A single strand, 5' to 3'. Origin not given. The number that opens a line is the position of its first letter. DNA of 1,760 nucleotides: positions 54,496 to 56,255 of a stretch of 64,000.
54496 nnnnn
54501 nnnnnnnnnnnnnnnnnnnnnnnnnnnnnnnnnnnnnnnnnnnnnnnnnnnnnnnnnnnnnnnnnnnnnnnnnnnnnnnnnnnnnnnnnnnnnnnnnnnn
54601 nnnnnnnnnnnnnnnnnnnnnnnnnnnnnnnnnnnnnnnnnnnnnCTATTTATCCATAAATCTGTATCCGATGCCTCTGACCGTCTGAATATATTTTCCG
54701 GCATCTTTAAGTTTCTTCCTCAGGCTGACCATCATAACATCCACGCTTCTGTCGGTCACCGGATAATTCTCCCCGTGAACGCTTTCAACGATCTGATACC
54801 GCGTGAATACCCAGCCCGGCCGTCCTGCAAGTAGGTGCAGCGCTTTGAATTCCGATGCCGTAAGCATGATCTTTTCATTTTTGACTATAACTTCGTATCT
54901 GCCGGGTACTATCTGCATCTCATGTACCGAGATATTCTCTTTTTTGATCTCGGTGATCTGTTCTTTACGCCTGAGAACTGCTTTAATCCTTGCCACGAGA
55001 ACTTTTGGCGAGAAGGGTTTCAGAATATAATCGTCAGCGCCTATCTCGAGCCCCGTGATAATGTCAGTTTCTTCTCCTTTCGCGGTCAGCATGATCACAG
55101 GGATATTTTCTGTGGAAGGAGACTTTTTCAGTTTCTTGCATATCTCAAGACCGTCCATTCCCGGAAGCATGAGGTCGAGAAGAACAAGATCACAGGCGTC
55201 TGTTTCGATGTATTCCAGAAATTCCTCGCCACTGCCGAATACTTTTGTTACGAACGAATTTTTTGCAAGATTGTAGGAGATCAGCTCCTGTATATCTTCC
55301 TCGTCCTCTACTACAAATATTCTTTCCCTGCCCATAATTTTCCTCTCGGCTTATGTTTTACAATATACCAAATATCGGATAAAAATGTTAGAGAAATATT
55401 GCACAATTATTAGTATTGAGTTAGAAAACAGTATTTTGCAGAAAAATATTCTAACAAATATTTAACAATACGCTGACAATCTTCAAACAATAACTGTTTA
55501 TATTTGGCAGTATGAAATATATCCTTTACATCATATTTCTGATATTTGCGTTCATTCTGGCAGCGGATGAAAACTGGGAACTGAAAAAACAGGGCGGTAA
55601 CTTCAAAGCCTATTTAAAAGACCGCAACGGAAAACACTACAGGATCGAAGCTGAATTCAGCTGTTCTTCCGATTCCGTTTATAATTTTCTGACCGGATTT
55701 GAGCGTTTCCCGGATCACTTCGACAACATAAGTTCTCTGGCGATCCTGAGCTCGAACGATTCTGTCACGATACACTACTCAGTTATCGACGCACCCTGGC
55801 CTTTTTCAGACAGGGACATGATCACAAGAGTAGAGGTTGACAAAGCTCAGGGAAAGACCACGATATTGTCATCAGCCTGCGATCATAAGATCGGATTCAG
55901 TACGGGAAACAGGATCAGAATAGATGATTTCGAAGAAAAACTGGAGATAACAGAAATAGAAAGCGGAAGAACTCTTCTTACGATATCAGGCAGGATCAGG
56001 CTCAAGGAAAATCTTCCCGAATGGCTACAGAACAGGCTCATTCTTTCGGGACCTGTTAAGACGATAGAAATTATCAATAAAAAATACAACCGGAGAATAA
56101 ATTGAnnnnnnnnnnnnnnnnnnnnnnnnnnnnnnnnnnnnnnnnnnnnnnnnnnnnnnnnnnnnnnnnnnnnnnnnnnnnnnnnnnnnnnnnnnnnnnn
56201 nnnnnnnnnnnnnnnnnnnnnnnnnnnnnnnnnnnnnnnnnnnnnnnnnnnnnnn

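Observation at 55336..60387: A candidate Pho-regulated module of a START lipid-binding protein, a PHP-phosphoesterase/GT4 fusion and a GH13 enzyme, directly downstream of a three-unit Pho-box-like array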

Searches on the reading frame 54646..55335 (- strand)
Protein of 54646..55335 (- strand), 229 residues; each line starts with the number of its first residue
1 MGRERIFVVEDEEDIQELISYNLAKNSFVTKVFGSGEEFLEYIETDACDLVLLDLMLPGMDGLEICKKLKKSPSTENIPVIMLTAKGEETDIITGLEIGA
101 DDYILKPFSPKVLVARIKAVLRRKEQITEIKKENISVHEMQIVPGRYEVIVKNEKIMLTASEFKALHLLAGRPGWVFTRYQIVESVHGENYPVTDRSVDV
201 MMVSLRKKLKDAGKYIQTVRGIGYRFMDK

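Call 3: search_protein_families(library=pfam, proteins=[window:54646-55335:-], max_evalue=0.01)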
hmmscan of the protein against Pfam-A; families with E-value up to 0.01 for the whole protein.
window:54646-55335:- (229 aa): 2 families
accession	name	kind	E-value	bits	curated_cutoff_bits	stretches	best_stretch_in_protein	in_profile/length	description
PF00072.30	Response_reg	-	1.1e-31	109.7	30.2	1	6-118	1-111/111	Response regulator receiver domain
PF00486.34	Trans_reg_C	-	4.8e-23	81.5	26.2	1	154-226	2-77/77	Transcriptional regulatory protein, C terminal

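Call 5: search_protein_families(library=ncbifam, proteins=[window:54646-55335:-], max_evalue=0.001)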
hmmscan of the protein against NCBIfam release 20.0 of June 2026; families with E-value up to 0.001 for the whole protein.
window:54646-55335:- (229 aa): 103 families (the best 25 are shown)
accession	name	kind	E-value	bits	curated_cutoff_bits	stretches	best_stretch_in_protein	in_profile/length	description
TIGR02154.1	PhoB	equivalog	2.1e-69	233.3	296.2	1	4-226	3-225/226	phosphate regulon transcriptional regulator PhoB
NF053854.1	RespRegPhoBBctds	equivalog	6.1e-63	212.2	270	1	6-226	1-224/225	two-component system response regulator PhoB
NF040689.1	MtrAB_MtrA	equivalog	8.3e-58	195.3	300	1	6-225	1-217/219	MtrAB system response regulator MtrA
NF007982.1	PRK10710.1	equivalog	4.7e-57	193.2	380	1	4-226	8-227/235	envelope stress response regulator BaeR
NF007546.0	PRK10161.1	equivalog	3.9e-56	190.2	471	1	4-227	3-226/229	phosphate response regulator transcription factor PhoB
NF008296.0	PRK11083.1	equivalog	4e-56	190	273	1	3-226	3-225/228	two-component system response regulator CreB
NF040534.1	resp_reg_YycF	equivalog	4e-56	189.9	340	1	5-226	2-227/231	response regulator YycF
NF007005.1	PRK09468.1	equivalog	7.5e-54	182.7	331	1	3-227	3-232/237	osmolarity response regulator transcription factor OmpR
NF045944.1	ResRegRpaBCyano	equivalog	4.4e-53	180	330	1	8-226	2-227/229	response regulator transcription factor RpaB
NF033117.2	vanR_ACDEGLN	exception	5.7e-51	173.3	350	1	6-225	1-224/226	VanR-ABDEGLN family response regulator transcription factor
NF041733.1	resp_reg_CseB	equivalog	1.8e-50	171.4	350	1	5-226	2-226/228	two-component system response regulator CseB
TIGR01387.1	cztR_silR_copR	subfamily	1.6e-49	168.5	279.2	1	6-225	1-217/218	heavy metal response regulator transcription factor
NF033120.0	vanR_FM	exception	3.8e-49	167.4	460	1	5-226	5-229/231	vancomycin resistance response regulator transcription factor, VanR-F/VanR-M family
NF008199.0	PRK10955.1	equivalog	3.1e-45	154.9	341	1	5-226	3-228/232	envelope stress response regulator transcription factor CpxR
NF041734.1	resp_reg_RppA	equivalog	3.9e-45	154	250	1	5-227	2-228/229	two-component system response regulator RppA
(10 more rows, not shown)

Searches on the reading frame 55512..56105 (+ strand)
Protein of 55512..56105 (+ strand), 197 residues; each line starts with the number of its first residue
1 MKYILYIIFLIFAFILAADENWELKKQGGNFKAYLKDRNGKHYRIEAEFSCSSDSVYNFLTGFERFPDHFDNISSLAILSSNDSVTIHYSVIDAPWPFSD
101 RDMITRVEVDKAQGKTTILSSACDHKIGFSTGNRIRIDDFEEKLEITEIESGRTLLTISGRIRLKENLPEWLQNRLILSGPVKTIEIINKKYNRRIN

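Call 3: search_protein_families(library=pfam, proteins=[window:55512-56105:+], max_evalue=0.01)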
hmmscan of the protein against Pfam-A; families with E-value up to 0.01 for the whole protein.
window:55512-56105:+ (197 aa): 1 family
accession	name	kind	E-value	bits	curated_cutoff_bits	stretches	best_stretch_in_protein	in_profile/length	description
PF01852.25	START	-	0.00074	19.4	22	1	17-185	16-194/207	START domain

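Call 5: search_protein_families(library=ncbifam, proteins=[window:55512-56105:+], max_evalue=0.001)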
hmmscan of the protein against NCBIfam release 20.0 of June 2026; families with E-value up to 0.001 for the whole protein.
window:55512-56105:+ (197 aa): 0 families

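Call 37: search_solved_structures(query=window:55512-56102:+, max_evalue=10)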
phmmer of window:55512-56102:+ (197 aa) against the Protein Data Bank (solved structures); distinct sequences matched with E-value up to 10: 6.
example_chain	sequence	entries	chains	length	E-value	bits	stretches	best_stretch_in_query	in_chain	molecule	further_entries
3qsz_A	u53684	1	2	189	2.6e-09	40.4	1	20-189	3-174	STAR-related lipid transfer protein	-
2pso_A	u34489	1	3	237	0.063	16.3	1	85-173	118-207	StAR-related lipid transfer protein 13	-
5vix_A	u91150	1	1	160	0.096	15.7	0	133-181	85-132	Polyubiquitin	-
6n5m_A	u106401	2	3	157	0.67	13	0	131-181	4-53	Polyubiquitin-C | Ubiquitin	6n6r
3gbo_A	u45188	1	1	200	1.1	12.3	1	56-128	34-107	Zinc metalloproteinase BmooMPalfa-I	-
2vcp_D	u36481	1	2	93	1.9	11.5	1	123-182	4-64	NEURAL WISKOTT-ALDRICH SYNDROME PROTEIN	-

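Call 74: find_homologous_proteins(query=window:55512-56102:+, max_evalue=0.00001)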
Query window:55512-56102:+ (197 aa): 5 proteins with E <= 0.00001 among 171 candidates.
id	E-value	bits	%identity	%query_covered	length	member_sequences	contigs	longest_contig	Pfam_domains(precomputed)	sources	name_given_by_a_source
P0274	3.2e-126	436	99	100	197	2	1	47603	-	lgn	-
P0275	2.2e-60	222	52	99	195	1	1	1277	PF03364.26,PF01852.26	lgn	-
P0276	5.9e-60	220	51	100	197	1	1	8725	PF01852.26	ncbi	ncbi:MAG: START domain-containing protein [Candidatus Delongbacteria bacterium]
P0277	7.7e-60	220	52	99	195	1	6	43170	PF01852.26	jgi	jgi:hypothetical protein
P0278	2.6e-58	215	49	100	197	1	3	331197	PF01852.26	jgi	jgi:hypothetical protein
